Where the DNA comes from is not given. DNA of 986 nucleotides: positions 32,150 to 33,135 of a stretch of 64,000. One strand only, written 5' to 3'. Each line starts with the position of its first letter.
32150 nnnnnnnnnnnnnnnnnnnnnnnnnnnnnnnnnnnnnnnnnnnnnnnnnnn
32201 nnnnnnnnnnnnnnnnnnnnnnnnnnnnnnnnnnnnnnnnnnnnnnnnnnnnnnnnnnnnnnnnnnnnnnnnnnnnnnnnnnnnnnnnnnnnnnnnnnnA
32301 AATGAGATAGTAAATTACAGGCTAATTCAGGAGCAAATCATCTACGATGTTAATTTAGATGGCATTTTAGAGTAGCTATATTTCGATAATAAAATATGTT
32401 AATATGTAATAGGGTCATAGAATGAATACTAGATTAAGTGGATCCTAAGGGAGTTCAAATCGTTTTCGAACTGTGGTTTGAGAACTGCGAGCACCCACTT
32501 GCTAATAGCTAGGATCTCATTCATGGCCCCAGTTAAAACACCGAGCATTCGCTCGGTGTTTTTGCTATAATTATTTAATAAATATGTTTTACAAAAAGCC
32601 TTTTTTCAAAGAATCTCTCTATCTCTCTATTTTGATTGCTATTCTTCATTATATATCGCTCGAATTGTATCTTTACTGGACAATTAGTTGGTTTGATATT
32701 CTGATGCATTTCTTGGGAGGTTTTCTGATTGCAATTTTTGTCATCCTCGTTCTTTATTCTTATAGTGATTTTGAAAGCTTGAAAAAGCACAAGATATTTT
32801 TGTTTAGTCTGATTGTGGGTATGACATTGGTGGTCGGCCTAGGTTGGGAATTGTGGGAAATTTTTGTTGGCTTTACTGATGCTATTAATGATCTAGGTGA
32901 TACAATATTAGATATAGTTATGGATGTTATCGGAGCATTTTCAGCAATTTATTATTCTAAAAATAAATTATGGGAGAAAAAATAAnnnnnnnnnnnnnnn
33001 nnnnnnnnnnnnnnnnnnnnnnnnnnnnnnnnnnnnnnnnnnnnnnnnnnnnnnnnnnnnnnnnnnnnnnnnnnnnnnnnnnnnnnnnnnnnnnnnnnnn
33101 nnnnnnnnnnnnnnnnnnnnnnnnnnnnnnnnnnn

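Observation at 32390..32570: Stand-alone structured small RNA or riboswitch candidate between ndk and a membrane-protein gene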

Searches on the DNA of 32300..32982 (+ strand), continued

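Call 69: search_with_rna_model(model_id=R2, source=L184, filters=off, max_evalue=10, show_alignments=2)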
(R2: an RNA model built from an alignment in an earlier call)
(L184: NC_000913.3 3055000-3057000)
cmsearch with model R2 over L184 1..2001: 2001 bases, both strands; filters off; matches with E-value up to 10: 10.
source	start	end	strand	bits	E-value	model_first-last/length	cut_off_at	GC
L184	1791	1813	+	7.6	1.5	1-118/118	no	0.7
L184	1790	1812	-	7.6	1.6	1-118/118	no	0.7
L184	1688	1748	+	6.2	3.9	1-118/118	no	0.49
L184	1860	1878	+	5.9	4.9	1-118/118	no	0.68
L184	907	945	-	5.7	5.4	1-118/118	no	0.38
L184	671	701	-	5.4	6.7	1-118/118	no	0.58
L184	1880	1928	-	5.1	8.2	1-118/118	no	0.37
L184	300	330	-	5.1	8.2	1-118/118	no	0.58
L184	224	255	+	5.1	8.4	1-118/118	no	0.56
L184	1859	1877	-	5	8.5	1-118/118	no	0.63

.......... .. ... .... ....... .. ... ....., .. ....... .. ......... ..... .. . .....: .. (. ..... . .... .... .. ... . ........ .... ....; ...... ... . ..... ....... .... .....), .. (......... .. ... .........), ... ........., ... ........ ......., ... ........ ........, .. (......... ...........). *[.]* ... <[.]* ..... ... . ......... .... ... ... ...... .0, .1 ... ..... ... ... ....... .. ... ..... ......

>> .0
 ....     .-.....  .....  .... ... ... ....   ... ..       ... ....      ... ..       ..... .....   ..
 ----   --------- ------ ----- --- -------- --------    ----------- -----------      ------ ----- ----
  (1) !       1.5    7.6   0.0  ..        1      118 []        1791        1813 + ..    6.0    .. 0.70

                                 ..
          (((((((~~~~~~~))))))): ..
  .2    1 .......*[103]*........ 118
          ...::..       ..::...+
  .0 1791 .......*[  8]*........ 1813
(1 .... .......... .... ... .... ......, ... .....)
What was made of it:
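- The family model R2 does not find E. coli ssrS (call 69). R2 misses E. coli 6S (call 69).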

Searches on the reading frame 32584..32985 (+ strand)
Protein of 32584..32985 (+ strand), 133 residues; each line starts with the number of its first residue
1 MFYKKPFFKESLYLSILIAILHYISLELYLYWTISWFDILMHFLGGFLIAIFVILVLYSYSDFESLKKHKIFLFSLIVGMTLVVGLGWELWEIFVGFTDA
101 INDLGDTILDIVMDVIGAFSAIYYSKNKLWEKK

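Call 10: search_protein_families(library=pfam, proteins=[window:32584-32985:+])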
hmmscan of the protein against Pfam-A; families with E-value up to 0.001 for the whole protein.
window:32584-32985:+ (133 aa): 0 families

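Call 11: find_homologous_proteins(query=window:32584-32982:+)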
Query window:32584-32982:+ (133 aa): 109 proteins with E <= 0.001 among 145 candidates.
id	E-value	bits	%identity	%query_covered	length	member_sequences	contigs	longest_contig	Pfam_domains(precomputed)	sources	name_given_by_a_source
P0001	8.8e-78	277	100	100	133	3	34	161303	PF09997.15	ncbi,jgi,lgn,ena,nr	ncbi:hypothetical protein GW764_01270 [Candidatus Parcubacteria bacterium]|nr:hypothetical protein [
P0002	1.9e-65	237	80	100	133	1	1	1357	PF09997.15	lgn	-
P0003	1.0e-63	232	80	100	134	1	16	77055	PF09997.15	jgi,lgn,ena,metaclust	jgi:hypothetical protein|metaclust:\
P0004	1.8e-61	225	80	100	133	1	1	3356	PF09997.15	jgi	jgi:hypothetical protein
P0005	1.5e-57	212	75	100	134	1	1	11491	PF09997.15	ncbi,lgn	-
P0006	4.6e-57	210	68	99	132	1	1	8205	PF09997.15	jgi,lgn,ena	-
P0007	4.7e-57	210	70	99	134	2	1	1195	PF09997.15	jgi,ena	-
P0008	1.6e-56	209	73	99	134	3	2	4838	PF09997.15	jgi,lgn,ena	-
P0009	2.1e-56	208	71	100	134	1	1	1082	PF09997.15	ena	-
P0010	1.6e-54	202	70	100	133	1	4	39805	PF09997.15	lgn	-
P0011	6.4e-54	200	68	100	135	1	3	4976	PF09997.15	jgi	jgi:hypothetical protein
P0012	2.0e-50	189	65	100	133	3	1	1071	PF09997.15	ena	-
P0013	2.8e-49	185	68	88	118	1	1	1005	PF09997.15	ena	-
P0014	2.4e-48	182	71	100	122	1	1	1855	PF09997.15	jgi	jgi:hypothetical protein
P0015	1.3e-42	164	84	69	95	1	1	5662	PF09997.15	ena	-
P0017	5.0e-40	155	55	100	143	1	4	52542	PF09997.15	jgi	jgi:hypothetical protein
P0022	1.7e-35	140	50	100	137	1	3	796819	PF09997.15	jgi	jgi:hypothetical protein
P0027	1.4e-34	137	52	98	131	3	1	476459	PF09997.15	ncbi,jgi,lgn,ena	ncbi:MAG: hypothetical protein WC087_02585 [Candidatus Paceibacterota bacterium]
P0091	3.7e-20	91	45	96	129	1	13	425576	PF09997.15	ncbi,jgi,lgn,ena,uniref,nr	ncbi:MAG: hypothetical protein COV01_00165 [Candidatus Taylorbacteria bacterium CG10_big_fil_rev_8_2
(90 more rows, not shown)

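Call 12: find_encoding_contigs(protein=window:32584-32985:+, flank=3000, max_places=10)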
Protein window:32584-32985:+ (133 aa): 24 contigs read that carry it; 1 place shown.
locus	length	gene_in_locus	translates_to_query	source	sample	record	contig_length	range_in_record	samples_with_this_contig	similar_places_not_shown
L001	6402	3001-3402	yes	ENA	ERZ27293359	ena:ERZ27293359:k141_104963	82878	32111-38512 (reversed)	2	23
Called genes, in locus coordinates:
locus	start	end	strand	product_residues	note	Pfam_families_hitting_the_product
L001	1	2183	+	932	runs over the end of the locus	PF26449:DUF8128, PF01935:DUF87 (weak), PF10412:TrwB_AAD_bind (faint), PF12696:TraG-D_C (faint)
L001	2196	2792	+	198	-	PF00334:NDK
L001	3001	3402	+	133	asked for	PF09997:DUF2238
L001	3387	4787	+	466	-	PF23023:Anti-Pycsar_Apyc1 (weak), PF00753:Lactamase_B, PF16661:Lactamase_B_6, PF12706:Lactamase_B_2, PF10996:Beta-Casp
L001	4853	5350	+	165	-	-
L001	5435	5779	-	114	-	PF00453:Ribosomal_L20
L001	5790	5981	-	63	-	PF01632:Ribosomal_L35p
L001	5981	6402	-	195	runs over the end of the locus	PF05198:IF3_N, PF00707:IF3_C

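Call 13: find_encoding_contigs(protein=P0003, flank=3000, max_places=4)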
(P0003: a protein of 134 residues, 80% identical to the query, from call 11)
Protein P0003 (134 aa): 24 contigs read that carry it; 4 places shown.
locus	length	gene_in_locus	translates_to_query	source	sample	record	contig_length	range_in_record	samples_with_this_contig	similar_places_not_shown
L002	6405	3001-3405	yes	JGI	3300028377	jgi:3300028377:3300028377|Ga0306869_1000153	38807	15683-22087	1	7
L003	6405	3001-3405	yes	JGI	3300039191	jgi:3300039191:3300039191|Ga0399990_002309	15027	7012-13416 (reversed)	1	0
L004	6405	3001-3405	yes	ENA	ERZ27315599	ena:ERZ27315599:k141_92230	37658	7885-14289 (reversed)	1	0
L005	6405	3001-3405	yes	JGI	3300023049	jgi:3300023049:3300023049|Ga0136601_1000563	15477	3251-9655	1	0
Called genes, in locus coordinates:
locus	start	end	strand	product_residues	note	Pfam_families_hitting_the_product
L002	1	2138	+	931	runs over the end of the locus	PF26449:DUF8128, PF01935:DUF87 (weak), PF12696:TraG-D_C (weak)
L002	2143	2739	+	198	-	PF00334:NDK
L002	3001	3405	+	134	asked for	PF09997:DUF2238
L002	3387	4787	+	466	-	PF23023:Anti-Pycsar_Apyc1 (weak), PF00753:Lactamase_B, PF16661:Lactamase_B_6, PF12706:Lactamase_B_2, PF10996:Beta-Casp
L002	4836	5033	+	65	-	-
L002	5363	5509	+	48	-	-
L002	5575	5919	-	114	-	PF00453:Ribosomal_L20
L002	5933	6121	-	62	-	PF01632:Ribosomal_L35p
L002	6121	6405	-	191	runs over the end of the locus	PF05198:IF3_N, PF00707:IF3_C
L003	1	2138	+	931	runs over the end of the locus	PF26449:DUF8128, PF01935:DUF87 (weak), PF12696:TraG-D_C (weak)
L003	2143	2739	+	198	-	PF00334:NDK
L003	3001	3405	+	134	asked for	PF09997:DUF2238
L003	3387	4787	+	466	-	PF23023:Anti-Pycsar_Apyc1 (weak), PF00753:Lactamase_B, PF16661:Lactamase_B_6, PF12706:Lactamase_B_2, PF10996:Beta-Casp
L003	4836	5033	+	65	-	-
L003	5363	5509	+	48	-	-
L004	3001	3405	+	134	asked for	PF09997:DUF2238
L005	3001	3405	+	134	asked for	PF09997:DUF2238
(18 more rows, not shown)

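Call 14: find_encoding_contigs(protein=P0010, flank=3000, max_places=4)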
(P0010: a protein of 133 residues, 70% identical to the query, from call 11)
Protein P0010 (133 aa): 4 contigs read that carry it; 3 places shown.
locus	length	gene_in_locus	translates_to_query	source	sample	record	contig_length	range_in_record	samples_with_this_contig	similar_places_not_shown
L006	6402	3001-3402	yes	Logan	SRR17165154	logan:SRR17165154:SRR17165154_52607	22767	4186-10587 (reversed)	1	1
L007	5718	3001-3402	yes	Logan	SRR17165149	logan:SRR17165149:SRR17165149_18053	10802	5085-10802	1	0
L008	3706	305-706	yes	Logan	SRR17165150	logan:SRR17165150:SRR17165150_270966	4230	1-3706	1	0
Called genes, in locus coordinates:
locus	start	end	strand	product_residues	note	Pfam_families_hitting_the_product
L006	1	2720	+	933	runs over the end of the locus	PF26449:DUF8128, PF01935:DUF87 (weak), PF12696:TraG-D_C (faint)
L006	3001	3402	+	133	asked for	PF09997:DUF2238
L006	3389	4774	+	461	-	PF23023:Anti-Pycsar_Apyc1, PF00753:Lactamase_B, PF16661:Lactamase_B_6, PF12706:Lactamase_B_2, PF10996:Beta-Casp, PF07521:RMMBL (weak)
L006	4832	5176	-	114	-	PF00453:Ribosomal_L20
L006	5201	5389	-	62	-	PF01632:Ribosomal_L35p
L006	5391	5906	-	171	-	PF05198:IF3_N, PF00707:IF3_C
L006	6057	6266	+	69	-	PF12844:HTH_19, PF13443:HTH_26, PF13560:HTH_31 (weak), PF01381:HTH_3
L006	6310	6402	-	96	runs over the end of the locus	-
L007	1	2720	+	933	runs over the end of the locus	PF26449:DUF8128, PF12696:TraG-D_C (faint)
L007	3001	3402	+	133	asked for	PF09997:DUF2238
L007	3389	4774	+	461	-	PF23023:Anti-Pycsar_Apyc1, PF00753:Lactamase_B, PF16661:Lactamase_B_6, PF12706:Lactamase_B_2, PF10996:Beta-Casp, PF07521:RMMBL (weak)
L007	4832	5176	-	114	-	PF00453:Ribosomal_L20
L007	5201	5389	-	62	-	PF01632:Ribosomal_L35p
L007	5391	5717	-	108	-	?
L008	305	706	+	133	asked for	PF09997:DUF2238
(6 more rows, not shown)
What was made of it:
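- L006 keeps the RNA although ndk is missing (call 14).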

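Call 15: find_encoding_contigs(protein=P0017, flank=3000, max_places=4)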
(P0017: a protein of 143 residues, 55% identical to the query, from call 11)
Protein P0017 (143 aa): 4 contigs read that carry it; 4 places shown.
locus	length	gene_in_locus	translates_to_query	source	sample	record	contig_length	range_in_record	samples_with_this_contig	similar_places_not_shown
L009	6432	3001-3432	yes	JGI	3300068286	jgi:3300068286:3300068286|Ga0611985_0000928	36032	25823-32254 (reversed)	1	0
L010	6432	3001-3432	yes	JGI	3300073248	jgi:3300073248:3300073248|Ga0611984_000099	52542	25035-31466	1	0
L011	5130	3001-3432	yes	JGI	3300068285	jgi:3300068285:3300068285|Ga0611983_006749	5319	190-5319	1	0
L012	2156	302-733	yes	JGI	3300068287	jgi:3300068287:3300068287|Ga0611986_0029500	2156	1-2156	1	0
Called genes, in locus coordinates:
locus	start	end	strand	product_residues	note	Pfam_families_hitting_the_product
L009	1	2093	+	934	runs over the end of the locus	PF26449:DUF8128, PF01935:DUF87, PF10412:TrwB_AAD_bind (faint), PF12696:TraG-D_C (faint)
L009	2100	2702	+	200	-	PF00334:NDK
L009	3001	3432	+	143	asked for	PF09997:DUF2238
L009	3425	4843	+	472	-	PF00753:Lactamase_B, PF12706:Lactamase_B_2 (weak), PF16661:Lactamase_B_6, PF10996:Beta-Casp, PF07521:RMMBL (weak)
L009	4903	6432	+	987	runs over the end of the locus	-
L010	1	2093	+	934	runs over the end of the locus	PF26449:DUF8128, PF01935:DUF87, PF10412:TrwB_AAD_bind (faint), PF12696:TraG-D_C (faint)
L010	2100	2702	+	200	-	PF00334:NDK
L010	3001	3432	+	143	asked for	PF09997:DUF2238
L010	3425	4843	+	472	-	PF00753:Lactamase_B, PF12706:Lactamase_B_2 (weak), PF16661:Lactamase_B_6, PF10996:Beta-Casp, PF07521:RMMBL (weak)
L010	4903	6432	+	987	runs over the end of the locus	-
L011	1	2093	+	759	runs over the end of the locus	PF26449:DUF8128, PF01935:DUF87, PF10412:TrwB_AAD_bind (faint), PF12696:TraG-D_C (faint)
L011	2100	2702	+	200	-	PF00334:NDK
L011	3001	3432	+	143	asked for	PF09997:DUF2238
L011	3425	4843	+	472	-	PF00753:Lactamase_B, PF12706:Lactamase_B_2 (weak), PF16661:Lactamase_B_6, PF10996:Beta-Casp, PF07521:RMMBL (weak)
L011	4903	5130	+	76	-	?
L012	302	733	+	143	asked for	PF09997:DUF2238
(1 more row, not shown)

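Call 16: find_encoding_contigs(protein=P0005, flank=3000, max_places=4)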
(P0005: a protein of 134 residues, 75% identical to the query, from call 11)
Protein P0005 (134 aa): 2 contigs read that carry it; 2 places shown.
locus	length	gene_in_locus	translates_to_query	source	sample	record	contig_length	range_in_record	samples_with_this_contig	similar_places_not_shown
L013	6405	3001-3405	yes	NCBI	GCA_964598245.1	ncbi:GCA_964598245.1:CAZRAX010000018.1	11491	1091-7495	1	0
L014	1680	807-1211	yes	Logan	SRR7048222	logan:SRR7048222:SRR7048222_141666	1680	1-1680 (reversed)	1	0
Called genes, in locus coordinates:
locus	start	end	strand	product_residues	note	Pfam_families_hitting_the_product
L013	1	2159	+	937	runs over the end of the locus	PF26449:DUF8128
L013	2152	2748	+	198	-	PF00334:NDK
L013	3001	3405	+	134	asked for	PF09997:DUF2238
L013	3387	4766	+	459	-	PF23023:Anti-Pycsar_Apyc1, PF00753:Lactamase_B, PF12706:Lactamase_B_2, PF16661:Lactamase_B_6, PF10996:Beta-Casp, PF07521:RMMBL (weak)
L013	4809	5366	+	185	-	PF04011:LemA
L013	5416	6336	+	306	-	PF01435:Peptidase_M48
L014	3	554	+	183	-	?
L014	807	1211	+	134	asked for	PF09997:DUF2238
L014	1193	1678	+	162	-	?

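Call 19: find_encoding_contigs(protein=P0022, flank=10000, max_places=2)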
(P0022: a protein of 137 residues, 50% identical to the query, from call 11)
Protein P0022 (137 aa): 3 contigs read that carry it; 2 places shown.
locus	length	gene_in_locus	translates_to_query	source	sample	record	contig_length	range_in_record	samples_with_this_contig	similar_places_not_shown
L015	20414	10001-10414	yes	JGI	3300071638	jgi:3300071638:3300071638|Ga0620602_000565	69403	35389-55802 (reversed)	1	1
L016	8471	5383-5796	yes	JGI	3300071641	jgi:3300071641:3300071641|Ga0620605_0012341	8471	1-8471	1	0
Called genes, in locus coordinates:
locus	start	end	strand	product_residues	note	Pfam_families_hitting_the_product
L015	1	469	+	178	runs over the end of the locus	PF00281:Ribosomal_L5, PF00673:Ribosomal_L5_C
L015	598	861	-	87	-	-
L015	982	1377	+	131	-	PF00410:Ribosomal_S8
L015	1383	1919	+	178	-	PF00347:Ribosomal_L6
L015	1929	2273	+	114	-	PF00861:Ribosomal_L18p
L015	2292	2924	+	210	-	PF00333:Ribosomal_S5, PF03719:Ribosomal_S5_C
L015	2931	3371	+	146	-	PF00828:Ribosomal_L27A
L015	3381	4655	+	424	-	PF00344:SecY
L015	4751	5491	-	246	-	-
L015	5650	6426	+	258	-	PF00557:Peptidase_M24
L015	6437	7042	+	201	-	PF00334:NDK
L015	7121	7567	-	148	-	-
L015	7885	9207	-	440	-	PF13927:Ig_3 (faint), PF00801:PKD (weak), PF18911:PKD_4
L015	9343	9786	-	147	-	-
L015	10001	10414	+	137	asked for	PF09997:DUF2238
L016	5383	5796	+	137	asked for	PF09997:DUF2238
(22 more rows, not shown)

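Call 20: find_encoding_contigs(protein=P0027, flank=10000, max_places=2)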
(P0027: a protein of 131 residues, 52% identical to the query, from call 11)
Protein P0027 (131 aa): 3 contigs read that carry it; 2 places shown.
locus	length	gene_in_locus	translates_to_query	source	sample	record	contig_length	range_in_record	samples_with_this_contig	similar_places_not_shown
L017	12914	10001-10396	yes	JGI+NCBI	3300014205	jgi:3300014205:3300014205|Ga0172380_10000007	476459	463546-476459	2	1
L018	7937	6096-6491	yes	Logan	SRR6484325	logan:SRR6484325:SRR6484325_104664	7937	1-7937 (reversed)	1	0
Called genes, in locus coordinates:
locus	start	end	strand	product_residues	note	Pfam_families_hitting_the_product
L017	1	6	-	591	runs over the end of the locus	PF08439:Peptidase_M3_N, PF01432:Peptidase_M3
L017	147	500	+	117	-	PF00203:Ribosomal_S19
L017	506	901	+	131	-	PF00237:Ribosomal_L22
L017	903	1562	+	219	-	PF07650:KH_2, PF00189:Ribosomal_S3_C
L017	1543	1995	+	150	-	PF00252:Ribosomal_L16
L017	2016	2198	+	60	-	PF00831:Ribosomal_L29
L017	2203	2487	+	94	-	PF00366:Ribosomal_S17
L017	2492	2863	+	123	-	PF00238:Ribosomal_L14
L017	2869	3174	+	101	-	PF17136:ribosomal_L24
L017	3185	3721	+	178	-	PF00281:Ribosomal_L5, PF00673:Ribosomal_L5_C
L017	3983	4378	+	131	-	PF00410:Ribosomal_S8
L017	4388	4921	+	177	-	PF00347:Ribosomal_L6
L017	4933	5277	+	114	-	PF00861:Ribosomal_L18p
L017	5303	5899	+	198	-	PF00333:Ribosomal_S5, PF03719:Ribosomal_S5_C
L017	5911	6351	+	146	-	PF00828:Ribosomal_L27A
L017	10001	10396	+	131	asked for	PF09997:DUF2238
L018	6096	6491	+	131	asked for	PF09997:DUF2238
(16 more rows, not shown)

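Call 21: find_encoding_contigs(protein=P0091, flank=10000, max_places=2)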
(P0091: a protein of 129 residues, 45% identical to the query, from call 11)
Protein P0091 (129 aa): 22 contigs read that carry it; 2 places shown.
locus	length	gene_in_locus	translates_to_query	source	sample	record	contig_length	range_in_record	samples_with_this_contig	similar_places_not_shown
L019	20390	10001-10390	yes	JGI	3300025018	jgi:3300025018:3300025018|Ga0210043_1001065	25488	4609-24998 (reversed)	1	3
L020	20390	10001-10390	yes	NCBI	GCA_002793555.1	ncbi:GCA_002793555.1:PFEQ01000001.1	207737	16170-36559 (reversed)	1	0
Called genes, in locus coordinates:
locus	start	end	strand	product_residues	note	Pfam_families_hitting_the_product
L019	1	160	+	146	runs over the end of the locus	PF00237:Ribosomal_L22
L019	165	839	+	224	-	PF07650:KH_2, PF00189:Ribosomal_S3_C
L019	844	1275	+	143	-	PF00252:Ribosomal_L16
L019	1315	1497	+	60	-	PF00831:Ribosomal_L29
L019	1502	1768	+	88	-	PF00366:Ribosomal_S17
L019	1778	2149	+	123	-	PF00238:Ribosomal_L14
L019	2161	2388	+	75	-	PF00467:KOW, PF17136:ribosomal_L24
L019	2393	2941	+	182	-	PF00281:Ribosomal_L5, PF00673:Ribosomal_L5_C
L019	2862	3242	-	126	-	-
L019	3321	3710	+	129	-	PF00410:Ribosomal_S8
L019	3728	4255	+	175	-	PF00347:Ribosomal_L6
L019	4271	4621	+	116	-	PF00861:Ribosomal_L18p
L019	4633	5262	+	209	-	PF00333:Ribosomal_S5, PF03719:Ribosomal_S5_C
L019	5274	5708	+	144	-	PF00828:Ribosomal_L27A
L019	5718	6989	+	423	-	PF00344:SecY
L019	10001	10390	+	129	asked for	PF09997:DUF2238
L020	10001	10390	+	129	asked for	PF09997:DUF2238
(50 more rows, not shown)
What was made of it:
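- The size (about 120 nt), the pairing of the 5' and 3' ends, a strong promoter and a position next to the ribosomal-protein/secY/map cluster (calls 19-21) would suit SRP RNA or 5S rRNA.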

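Call 30: find_related_loci(query=A3, collection=genome_contigs, flank=2500)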
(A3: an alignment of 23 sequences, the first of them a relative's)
Query A3 (133 aa) in genome_contigs; peptide patterns used: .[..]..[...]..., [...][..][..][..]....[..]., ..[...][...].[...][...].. (x = any residue, [..] = any of these).
429 stretches matched a pattern; 261 encode a relative of the query (tblastn E <= 1e-3); the best 80 are kept; 80 distinct loci.
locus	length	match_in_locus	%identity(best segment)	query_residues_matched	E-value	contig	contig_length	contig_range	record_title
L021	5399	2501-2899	75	1-133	4e-63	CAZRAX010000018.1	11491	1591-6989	MAG TPA_asm: uncultured Candidatus Saccharibacteria bacterium isolate SRP141376_co3_449 genome assembly, contig: NODE_15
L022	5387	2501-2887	52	3-132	3e-39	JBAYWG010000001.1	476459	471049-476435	MAG: Candidatus Paceibacterota bacterium isolate SO_2016_LW3_78 scaffold00007_LW162_2016, whole genome shotgun sequence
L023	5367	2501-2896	55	1-133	2e-38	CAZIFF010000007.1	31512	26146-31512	MAG TPA_asm: uncultured Candidatus Saccharibacteria bacterium isolate SRP286056_co1_522 genome assembly, contig: NODE_15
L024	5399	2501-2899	48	1-133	2e-37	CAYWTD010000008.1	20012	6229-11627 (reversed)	MAG TPA_asm: uncultured Candidatus Saccharibacteria bacterium isolate binchicken_co59_4 genome assembly, contig: NODE_57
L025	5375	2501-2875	50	1-125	4e-37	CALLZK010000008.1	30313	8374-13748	MAG TPA_asm: uncultured bacterium isolate SRR2107179_bin.3_CONCOCT_v1.1_MAG genome assembly, contig: ERZ794932.492, whol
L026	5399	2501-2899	42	1-133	1e-35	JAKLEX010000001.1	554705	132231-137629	MAG: Patescibacteria group bacterium isolate RA.bin143 RA.bin143_1, whole genome shotgun sequence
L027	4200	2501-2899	43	3-133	2e-35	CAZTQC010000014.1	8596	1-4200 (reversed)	MAG TPA_asm: uncultured Candidatus Saccharibacteria bacterium isolate binchicken_co59_837 genome assembly, contig: NODE_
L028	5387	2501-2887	53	1-129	1e-35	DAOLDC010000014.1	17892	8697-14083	MAG TPA_asm: Candidatus Paceibacterota bacterium isolate AMR_MDS_0144 NODE_555_length_17892_cov_10.880361, whole genome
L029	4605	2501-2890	45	4-133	2e-35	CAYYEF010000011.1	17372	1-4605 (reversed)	MAG TPA_asm: uncultured Candidatus Saccharibacteria bacterium isolate SRP220891_co5_64 genome assembly, contig: NODE_207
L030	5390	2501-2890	44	3-133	5e-35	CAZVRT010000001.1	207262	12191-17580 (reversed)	MAG TPA_asm: uncultured Candidatus Saccharibacteria bacterium isolate SRP344714_co1_161 genome assembly, contig: NODE_13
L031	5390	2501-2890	45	4-133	4e-35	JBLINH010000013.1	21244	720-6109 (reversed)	MAG: Candidatus Paceibacteria bacterium isolate 3300053785_231 Ga0535658_0005509, whole genome shotgun sequence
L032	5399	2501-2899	45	1-133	1e-34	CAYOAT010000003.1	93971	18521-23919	MAG TPA_asm: uncultured Candidatus Saccharibacteria bacterium isolate binchicken_co113_255 genome assembly, contig: NODE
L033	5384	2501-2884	48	5-132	2e-34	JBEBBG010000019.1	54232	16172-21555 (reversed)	MAG: Candidatus Parcubacteria bacterium isolate arikareeriver_2019_sw_WHONDRS-S19S_0023_B_bin.8 scaffold_667130, whole g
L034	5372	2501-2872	50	10-131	3e-32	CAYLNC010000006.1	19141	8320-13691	MAG TPA_asm: uncultured Candidatus Saccharibacteria bacterium isolate SRP135725_co1_425 genome assembly, contig: NODE_36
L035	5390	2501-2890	47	4-131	3e-32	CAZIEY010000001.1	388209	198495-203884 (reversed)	MAG TPA_asm: uncultured Candidatus Saccharibacteria bacterium isolate SRP296810_co1_80 genome assembly, contig: NODE_9_l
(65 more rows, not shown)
